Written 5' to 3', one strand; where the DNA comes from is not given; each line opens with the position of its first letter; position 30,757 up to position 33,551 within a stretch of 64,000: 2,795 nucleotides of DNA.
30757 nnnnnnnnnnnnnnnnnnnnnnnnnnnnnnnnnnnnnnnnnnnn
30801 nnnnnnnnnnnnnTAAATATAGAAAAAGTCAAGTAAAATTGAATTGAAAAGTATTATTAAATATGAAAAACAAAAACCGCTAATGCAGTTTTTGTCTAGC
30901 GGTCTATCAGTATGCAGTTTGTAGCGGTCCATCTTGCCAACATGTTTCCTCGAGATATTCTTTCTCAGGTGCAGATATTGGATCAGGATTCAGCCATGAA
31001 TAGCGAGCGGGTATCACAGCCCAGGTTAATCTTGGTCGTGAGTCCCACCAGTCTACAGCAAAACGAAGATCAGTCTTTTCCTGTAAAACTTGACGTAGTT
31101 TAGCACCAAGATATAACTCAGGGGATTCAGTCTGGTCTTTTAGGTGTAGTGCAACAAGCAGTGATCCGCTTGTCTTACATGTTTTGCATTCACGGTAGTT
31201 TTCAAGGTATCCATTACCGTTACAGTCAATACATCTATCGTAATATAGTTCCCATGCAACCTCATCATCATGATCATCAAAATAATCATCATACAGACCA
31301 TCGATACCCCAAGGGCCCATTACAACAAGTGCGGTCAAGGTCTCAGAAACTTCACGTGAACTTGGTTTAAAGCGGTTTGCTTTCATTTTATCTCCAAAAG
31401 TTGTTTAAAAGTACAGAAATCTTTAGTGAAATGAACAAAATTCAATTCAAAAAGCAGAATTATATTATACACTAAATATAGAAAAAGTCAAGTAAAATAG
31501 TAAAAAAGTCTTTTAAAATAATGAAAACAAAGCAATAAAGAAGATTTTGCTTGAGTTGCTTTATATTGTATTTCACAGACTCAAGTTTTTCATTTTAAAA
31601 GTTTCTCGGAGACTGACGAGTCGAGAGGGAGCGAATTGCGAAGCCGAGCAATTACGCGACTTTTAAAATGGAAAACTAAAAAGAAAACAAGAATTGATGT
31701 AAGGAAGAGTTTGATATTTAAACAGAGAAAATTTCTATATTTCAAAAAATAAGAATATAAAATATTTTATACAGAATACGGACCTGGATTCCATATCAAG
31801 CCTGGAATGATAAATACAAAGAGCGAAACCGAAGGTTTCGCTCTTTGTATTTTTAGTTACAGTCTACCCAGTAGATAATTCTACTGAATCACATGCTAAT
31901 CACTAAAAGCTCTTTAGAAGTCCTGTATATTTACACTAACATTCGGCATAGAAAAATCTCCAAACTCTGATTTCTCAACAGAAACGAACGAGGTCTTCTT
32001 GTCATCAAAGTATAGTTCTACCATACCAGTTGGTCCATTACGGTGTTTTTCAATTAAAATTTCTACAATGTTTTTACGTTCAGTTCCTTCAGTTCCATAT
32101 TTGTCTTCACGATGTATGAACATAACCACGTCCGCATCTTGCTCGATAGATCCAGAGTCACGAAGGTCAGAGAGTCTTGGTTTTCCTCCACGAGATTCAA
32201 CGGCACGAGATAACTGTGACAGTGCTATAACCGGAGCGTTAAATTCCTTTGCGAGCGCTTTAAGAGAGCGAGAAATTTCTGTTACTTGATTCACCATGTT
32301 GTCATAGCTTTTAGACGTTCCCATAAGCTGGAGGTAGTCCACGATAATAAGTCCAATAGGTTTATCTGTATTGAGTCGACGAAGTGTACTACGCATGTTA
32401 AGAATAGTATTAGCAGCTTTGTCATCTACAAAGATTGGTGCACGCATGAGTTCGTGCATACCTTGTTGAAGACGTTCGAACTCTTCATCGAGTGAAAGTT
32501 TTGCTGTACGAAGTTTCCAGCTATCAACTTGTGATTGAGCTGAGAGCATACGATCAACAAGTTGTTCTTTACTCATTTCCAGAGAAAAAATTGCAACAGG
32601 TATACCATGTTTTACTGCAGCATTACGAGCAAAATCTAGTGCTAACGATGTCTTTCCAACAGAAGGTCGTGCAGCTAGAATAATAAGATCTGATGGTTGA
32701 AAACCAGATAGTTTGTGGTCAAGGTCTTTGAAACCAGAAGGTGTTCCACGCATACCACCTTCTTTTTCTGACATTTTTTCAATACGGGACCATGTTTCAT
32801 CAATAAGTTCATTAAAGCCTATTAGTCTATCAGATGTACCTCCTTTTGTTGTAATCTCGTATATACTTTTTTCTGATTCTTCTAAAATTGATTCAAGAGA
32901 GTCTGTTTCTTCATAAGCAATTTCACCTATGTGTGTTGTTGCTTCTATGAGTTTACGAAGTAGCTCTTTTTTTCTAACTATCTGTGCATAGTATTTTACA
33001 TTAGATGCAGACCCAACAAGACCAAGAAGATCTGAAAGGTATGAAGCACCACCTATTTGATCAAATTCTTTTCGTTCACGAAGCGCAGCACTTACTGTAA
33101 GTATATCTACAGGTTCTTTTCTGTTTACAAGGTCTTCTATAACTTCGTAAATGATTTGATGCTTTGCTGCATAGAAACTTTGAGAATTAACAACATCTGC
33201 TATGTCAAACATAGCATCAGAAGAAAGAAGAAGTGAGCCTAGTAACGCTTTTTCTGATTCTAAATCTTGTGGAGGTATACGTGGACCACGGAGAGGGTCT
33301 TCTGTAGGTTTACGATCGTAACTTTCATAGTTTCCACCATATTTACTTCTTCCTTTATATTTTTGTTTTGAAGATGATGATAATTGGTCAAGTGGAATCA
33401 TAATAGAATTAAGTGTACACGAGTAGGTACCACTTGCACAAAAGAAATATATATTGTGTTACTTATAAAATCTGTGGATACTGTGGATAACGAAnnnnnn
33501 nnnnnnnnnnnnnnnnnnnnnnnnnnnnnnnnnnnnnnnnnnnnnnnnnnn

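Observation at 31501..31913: Unusually long (about 410-bp) non-coding stretch with a GC-rich structured element closed by a 12-bp inverted repeat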

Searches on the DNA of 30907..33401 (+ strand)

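Call 4: search_rna_families(source=window, start=31380, end=31920, threshold=evalue, max_evalue=10, show_alignments=3)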
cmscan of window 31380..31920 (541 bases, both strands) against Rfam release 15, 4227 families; matches with E-value up to 10: 7.
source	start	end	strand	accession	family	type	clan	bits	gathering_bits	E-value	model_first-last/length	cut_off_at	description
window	31820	31883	-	RF02844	RefA9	Gene; antisense;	-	21.5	49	0.71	1-64/64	no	Enterococcus sRNA A9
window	31506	31582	+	RF00477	snosnR66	Gene; snRNA; snoRNA; CD-box;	-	20.8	65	1.3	1-104/104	no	Small nucleolar RNA snR66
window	31812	31852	+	RF04128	MIR8562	Gene; miRNA;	-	20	211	0.23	1-242/242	no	MIR8562 microRNA precursor family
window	31811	31854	-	RF04157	MIR9486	Gene; miRNA;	-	18.7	100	0.43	1-119/119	no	MIR9486 microRNA precursor family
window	31432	31471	-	RF03346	mir-881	Gene; miRNA;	-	17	70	2.8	1-78/78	no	mir-881 microRNA precursor family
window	31507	31581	+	RF04184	BTnc060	Gene; sRNA;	-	16.8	228.9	4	25-104/213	no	Bacteroides sRNA BTnc060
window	31836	31895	+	RF02218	ZNRD1-AS1_1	Gene; lncRNA;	-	13.3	50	4.5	1-68/68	no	ZNRD1 antisense RNA 1 conserved region 1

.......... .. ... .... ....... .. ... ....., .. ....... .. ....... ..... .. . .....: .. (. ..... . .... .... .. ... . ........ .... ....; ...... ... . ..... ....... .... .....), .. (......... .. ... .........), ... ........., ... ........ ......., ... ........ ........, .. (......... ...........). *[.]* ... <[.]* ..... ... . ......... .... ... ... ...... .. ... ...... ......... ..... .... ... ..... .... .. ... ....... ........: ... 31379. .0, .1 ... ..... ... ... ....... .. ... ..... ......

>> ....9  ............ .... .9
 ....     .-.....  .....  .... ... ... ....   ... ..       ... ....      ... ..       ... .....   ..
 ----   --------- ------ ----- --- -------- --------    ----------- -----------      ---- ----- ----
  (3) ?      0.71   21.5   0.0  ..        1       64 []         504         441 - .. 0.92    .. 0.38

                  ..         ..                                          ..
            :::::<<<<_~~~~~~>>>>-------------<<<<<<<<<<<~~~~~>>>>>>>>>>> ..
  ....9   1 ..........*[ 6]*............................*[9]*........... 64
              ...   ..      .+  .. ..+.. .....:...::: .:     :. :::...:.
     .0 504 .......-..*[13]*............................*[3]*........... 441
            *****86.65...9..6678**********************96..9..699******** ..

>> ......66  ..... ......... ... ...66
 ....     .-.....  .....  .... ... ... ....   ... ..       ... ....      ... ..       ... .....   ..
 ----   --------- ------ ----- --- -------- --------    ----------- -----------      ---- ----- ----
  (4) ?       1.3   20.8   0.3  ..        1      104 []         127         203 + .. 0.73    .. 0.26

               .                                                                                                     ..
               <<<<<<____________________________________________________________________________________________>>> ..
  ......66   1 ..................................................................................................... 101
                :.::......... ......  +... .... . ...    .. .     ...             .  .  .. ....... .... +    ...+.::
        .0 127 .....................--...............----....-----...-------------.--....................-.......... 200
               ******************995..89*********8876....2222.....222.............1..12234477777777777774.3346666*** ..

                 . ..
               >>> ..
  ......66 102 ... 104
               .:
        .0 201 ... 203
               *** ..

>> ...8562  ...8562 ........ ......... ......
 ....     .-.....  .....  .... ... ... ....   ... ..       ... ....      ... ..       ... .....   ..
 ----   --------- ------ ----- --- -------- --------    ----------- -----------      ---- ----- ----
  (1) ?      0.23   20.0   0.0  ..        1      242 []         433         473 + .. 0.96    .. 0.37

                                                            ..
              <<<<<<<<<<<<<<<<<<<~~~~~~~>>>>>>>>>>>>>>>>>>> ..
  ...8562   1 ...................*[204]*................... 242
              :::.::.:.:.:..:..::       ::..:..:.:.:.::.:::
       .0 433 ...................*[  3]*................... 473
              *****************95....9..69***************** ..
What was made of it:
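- On Hammerhead ribozyme: No hammerhead hit at E up to 10 on either strand (call 4).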

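Call 5: search_dna_similar(query=window:31387-31913:+, collection=phages, mode=distant, max_rows=30)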
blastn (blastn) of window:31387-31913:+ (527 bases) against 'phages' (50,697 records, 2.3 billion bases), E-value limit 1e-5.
No match.
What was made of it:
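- Tried and rejected: Phage origin: blastn of the gap against 50,697 phage records gave no match (call 5).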

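Call 56: search_rna_families(source=L092, start=2440, end=3010, threshold=evalue, max_evalue=10, show_alignments=2)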
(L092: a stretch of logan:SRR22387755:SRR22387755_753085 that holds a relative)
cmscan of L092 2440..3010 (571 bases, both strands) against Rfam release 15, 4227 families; matches with E-value up to 10: 4.
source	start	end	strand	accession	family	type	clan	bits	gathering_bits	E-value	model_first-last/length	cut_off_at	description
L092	2537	2629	-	RF01428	snoR128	Gene; snRNA; snoRNA; CD-box;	-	20.3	40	3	1-91/91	no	small nucleolar RNA snoR128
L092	2781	2862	+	RF03592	mir-2567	Gene; miRNA;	-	17.5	79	2.2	1-83/83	no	mir-2567 microRNA precursor family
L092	2798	2853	-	RF00769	mir-331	Gene; miRNA;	-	14.1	80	8.9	1-92/92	no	mir-331 microRNA precursor family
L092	2833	2865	-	RF04120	MIR5998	Gene; miRNA;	-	13.4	180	3.5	1-173/173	no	MIR5998 microRNA precursor family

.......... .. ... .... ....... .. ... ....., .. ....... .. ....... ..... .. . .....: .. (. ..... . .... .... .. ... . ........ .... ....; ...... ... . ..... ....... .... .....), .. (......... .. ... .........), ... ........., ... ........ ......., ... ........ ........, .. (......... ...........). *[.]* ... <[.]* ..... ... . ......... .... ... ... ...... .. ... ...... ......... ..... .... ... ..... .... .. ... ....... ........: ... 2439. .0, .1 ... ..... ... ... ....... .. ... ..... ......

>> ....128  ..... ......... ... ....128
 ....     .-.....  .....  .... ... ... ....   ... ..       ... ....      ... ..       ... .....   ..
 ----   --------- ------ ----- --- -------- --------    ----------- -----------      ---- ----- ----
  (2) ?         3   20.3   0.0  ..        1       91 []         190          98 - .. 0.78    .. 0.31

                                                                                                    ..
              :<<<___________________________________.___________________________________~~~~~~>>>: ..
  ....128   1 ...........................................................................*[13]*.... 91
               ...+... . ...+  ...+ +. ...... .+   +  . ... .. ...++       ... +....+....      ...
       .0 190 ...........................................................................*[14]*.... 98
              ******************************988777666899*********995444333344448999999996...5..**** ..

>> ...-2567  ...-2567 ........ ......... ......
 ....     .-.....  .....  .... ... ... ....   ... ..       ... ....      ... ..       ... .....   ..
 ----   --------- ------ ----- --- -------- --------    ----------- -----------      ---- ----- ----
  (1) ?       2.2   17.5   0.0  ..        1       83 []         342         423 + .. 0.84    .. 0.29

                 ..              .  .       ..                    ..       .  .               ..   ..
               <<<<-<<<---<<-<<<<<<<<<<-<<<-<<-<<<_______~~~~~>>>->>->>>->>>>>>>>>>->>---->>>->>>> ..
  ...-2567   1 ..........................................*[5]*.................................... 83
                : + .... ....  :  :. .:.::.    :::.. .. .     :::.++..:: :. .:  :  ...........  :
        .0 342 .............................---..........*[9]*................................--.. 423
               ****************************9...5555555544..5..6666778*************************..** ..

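Call 86: build_rna_model(alignment_id=A5)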
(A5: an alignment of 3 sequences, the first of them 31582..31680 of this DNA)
Model R1 built from alignment A5 (3 sequences, 123 columns); structure: RNAalifold consensus.
model positions 99; base pairs 35; branch points 1; effective number of sequences 0.85; information 0.59 bits per position. Calibrated on 0.2 Mb of random sequence (short: E-values are rough).
structure used (alignment columns):
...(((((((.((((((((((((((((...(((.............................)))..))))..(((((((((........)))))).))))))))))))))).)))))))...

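Call 87: search_with_rna_model(model_id=R1, sources=[window, L002, L003, L004, L005, L006, L007, L008, L009, L010, L011, L012, L013, L014, L015, L016, L017, L018, L019, L020, L021, L022, L023, L024, L025, L026, L027, L028, L029, L030, L082, L084, L089, L090, L091, L092, L093, L094, L096, L097, L098, L099, L100, L101, L102], max_evalue=10, show_alignments=6)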
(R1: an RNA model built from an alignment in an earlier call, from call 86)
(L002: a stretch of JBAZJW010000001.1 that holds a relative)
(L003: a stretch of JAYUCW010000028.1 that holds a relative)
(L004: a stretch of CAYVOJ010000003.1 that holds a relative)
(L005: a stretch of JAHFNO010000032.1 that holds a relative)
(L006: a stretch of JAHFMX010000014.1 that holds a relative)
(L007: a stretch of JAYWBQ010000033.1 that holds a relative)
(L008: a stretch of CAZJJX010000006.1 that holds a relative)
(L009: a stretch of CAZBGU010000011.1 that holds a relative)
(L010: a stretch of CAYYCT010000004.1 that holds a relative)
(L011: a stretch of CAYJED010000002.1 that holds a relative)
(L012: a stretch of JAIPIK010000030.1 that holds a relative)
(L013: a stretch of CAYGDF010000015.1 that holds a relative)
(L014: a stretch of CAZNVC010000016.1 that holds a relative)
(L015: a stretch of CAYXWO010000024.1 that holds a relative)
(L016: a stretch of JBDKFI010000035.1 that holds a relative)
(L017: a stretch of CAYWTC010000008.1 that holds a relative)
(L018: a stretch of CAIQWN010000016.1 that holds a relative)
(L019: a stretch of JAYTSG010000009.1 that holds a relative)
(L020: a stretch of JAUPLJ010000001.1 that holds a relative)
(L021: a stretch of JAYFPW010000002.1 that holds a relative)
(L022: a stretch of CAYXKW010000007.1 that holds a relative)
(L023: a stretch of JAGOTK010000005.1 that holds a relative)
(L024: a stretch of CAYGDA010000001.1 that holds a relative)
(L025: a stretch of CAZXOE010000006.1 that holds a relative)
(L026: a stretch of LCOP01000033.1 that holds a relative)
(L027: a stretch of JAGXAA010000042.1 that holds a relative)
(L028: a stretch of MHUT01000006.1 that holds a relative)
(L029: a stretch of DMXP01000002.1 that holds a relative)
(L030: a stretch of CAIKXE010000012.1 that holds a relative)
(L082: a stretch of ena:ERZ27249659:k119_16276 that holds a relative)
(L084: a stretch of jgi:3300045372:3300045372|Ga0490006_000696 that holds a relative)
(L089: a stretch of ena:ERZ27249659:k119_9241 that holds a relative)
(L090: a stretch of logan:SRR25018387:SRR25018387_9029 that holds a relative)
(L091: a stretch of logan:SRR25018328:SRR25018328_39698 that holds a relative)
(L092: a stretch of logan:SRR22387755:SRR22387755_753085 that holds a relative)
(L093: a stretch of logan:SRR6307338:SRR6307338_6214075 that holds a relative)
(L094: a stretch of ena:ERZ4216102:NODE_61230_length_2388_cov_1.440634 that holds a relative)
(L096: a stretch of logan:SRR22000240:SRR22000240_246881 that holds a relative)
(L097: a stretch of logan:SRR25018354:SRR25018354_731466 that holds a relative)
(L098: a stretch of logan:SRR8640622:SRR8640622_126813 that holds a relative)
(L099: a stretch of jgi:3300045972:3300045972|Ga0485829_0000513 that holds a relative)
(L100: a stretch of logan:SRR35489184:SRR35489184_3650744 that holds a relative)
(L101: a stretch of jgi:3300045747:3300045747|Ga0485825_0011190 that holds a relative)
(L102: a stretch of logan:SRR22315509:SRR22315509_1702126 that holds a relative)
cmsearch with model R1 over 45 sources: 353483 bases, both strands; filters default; matches with E-value up to 10: 10.
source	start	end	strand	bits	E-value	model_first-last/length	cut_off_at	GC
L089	5683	5781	-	118.4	1.9e-27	1-99/99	no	0.41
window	31582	31680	+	117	4.2e-27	1-99/99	no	0.4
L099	2189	2311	-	88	1.6e-19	1-99/99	no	0.41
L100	362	484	-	88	1.6e-19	1-99/99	no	0.41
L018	3306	3405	+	57.8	1.3e-11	1-99/99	no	0.39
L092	2660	2808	-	38.3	1.6e-06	1-99/99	no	0.46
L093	1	65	-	26.7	0.0017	1-67/99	3'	0.54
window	31581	31679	-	25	0.0048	1-99/99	no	0.4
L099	2190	2312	+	15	1.9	1-99/99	no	0.41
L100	363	485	+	15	1.9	1-99/99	no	0.41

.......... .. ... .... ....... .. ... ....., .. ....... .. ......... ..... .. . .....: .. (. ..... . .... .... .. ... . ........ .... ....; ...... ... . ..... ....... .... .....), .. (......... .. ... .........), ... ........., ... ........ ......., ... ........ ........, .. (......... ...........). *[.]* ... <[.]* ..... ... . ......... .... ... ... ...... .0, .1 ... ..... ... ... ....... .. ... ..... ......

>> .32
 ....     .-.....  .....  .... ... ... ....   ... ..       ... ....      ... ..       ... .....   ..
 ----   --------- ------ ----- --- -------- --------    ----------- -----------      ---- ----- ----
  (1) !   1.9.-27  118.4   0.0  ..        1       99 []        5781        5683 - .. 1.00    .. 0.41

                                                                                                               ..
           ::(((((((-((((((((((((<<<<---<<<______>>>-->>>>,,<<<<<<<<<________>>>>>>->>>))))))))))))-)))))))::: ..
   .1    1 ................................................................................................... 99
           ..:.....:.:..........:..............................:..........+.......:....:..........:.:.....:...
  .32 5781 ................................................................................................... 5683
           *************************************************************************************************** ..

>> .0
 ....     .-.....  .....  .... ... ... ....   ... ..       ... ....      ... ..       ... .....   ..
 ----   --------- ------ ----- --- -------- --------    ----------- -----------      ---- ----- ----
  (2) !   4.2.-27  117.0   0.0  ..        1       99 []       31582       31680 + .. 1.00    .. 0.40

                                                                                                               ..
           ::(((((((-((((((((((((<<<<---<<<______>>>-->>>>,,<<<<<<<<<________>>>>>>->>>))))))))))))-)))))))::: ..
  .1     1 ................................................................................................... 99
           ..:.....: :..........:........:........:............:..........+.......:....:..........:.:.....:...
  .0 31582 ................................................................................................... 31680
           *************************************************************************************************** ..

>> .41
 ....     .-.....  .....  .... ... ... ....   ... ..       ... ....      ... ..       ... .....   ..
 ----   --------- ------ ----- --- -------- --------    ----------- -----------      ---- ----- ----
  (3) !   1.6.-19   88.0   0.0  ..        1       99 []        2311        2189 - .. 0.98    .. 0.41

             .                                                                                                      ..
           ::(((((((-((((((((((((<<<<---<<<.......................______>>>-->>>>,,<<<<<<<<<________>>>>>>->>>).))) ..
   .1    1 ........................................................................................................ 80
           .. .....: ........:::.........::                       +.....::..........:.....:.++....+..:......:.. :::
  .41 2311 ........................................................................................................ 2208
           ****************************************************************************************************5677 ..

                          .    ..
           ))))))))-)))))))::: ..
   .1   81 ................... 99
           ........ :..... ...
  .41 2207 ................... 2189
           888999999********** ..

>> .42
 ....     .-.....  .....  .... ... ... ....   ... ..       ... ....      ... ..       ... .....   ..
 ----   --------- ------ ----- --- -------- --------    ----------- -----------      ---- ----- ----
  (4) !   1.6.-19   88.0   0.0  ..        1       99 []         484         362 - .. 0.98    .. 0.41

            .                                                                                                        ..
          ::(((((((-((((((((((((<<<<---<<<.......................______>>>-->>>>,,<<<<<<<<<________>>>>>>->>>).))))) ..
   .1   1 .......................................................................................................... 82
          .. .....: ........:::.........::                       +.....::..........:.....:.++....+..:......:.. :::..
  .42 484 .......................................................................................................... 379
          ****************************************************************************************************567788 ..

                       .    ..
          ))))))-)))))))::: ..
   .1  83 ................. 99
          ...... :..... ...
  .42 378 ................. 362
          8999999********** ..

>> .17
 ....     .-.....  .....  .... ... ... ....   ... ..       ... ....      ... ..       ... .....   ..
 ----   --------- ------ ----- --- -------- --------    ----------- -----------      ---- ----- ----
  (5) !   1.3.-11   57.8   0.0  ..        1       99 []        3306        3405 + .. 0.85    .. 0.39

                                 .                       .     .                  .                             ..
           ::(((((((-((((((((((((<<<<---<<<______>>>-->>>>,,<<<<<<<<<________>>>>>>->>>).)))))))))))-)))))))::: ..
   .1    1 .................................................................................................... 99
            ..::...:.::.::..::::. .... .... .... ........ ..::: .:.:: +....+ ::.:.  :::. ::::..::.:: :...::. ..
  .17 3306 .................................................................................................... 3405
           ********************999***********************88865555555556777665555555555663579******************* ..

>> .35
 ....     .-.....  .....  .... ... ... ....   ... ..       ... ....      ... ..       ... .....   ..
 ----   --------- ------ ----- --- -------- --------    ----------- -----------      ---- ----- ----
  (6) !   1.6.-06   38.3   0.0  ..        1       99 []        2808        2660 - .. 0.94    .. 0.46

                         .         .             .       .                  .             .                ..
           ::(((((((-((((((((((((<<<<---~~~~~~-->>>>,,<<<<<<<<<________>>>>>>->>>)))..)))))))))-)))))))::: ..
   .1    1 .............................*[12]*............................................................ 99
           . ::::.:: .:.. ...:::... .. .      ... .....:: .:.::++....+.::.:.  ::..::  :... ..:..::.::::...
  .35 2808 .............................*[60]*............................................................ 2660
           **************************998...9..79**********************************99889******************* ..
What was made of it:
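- UCCC is replaced by UUCA in L018 (call 87).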
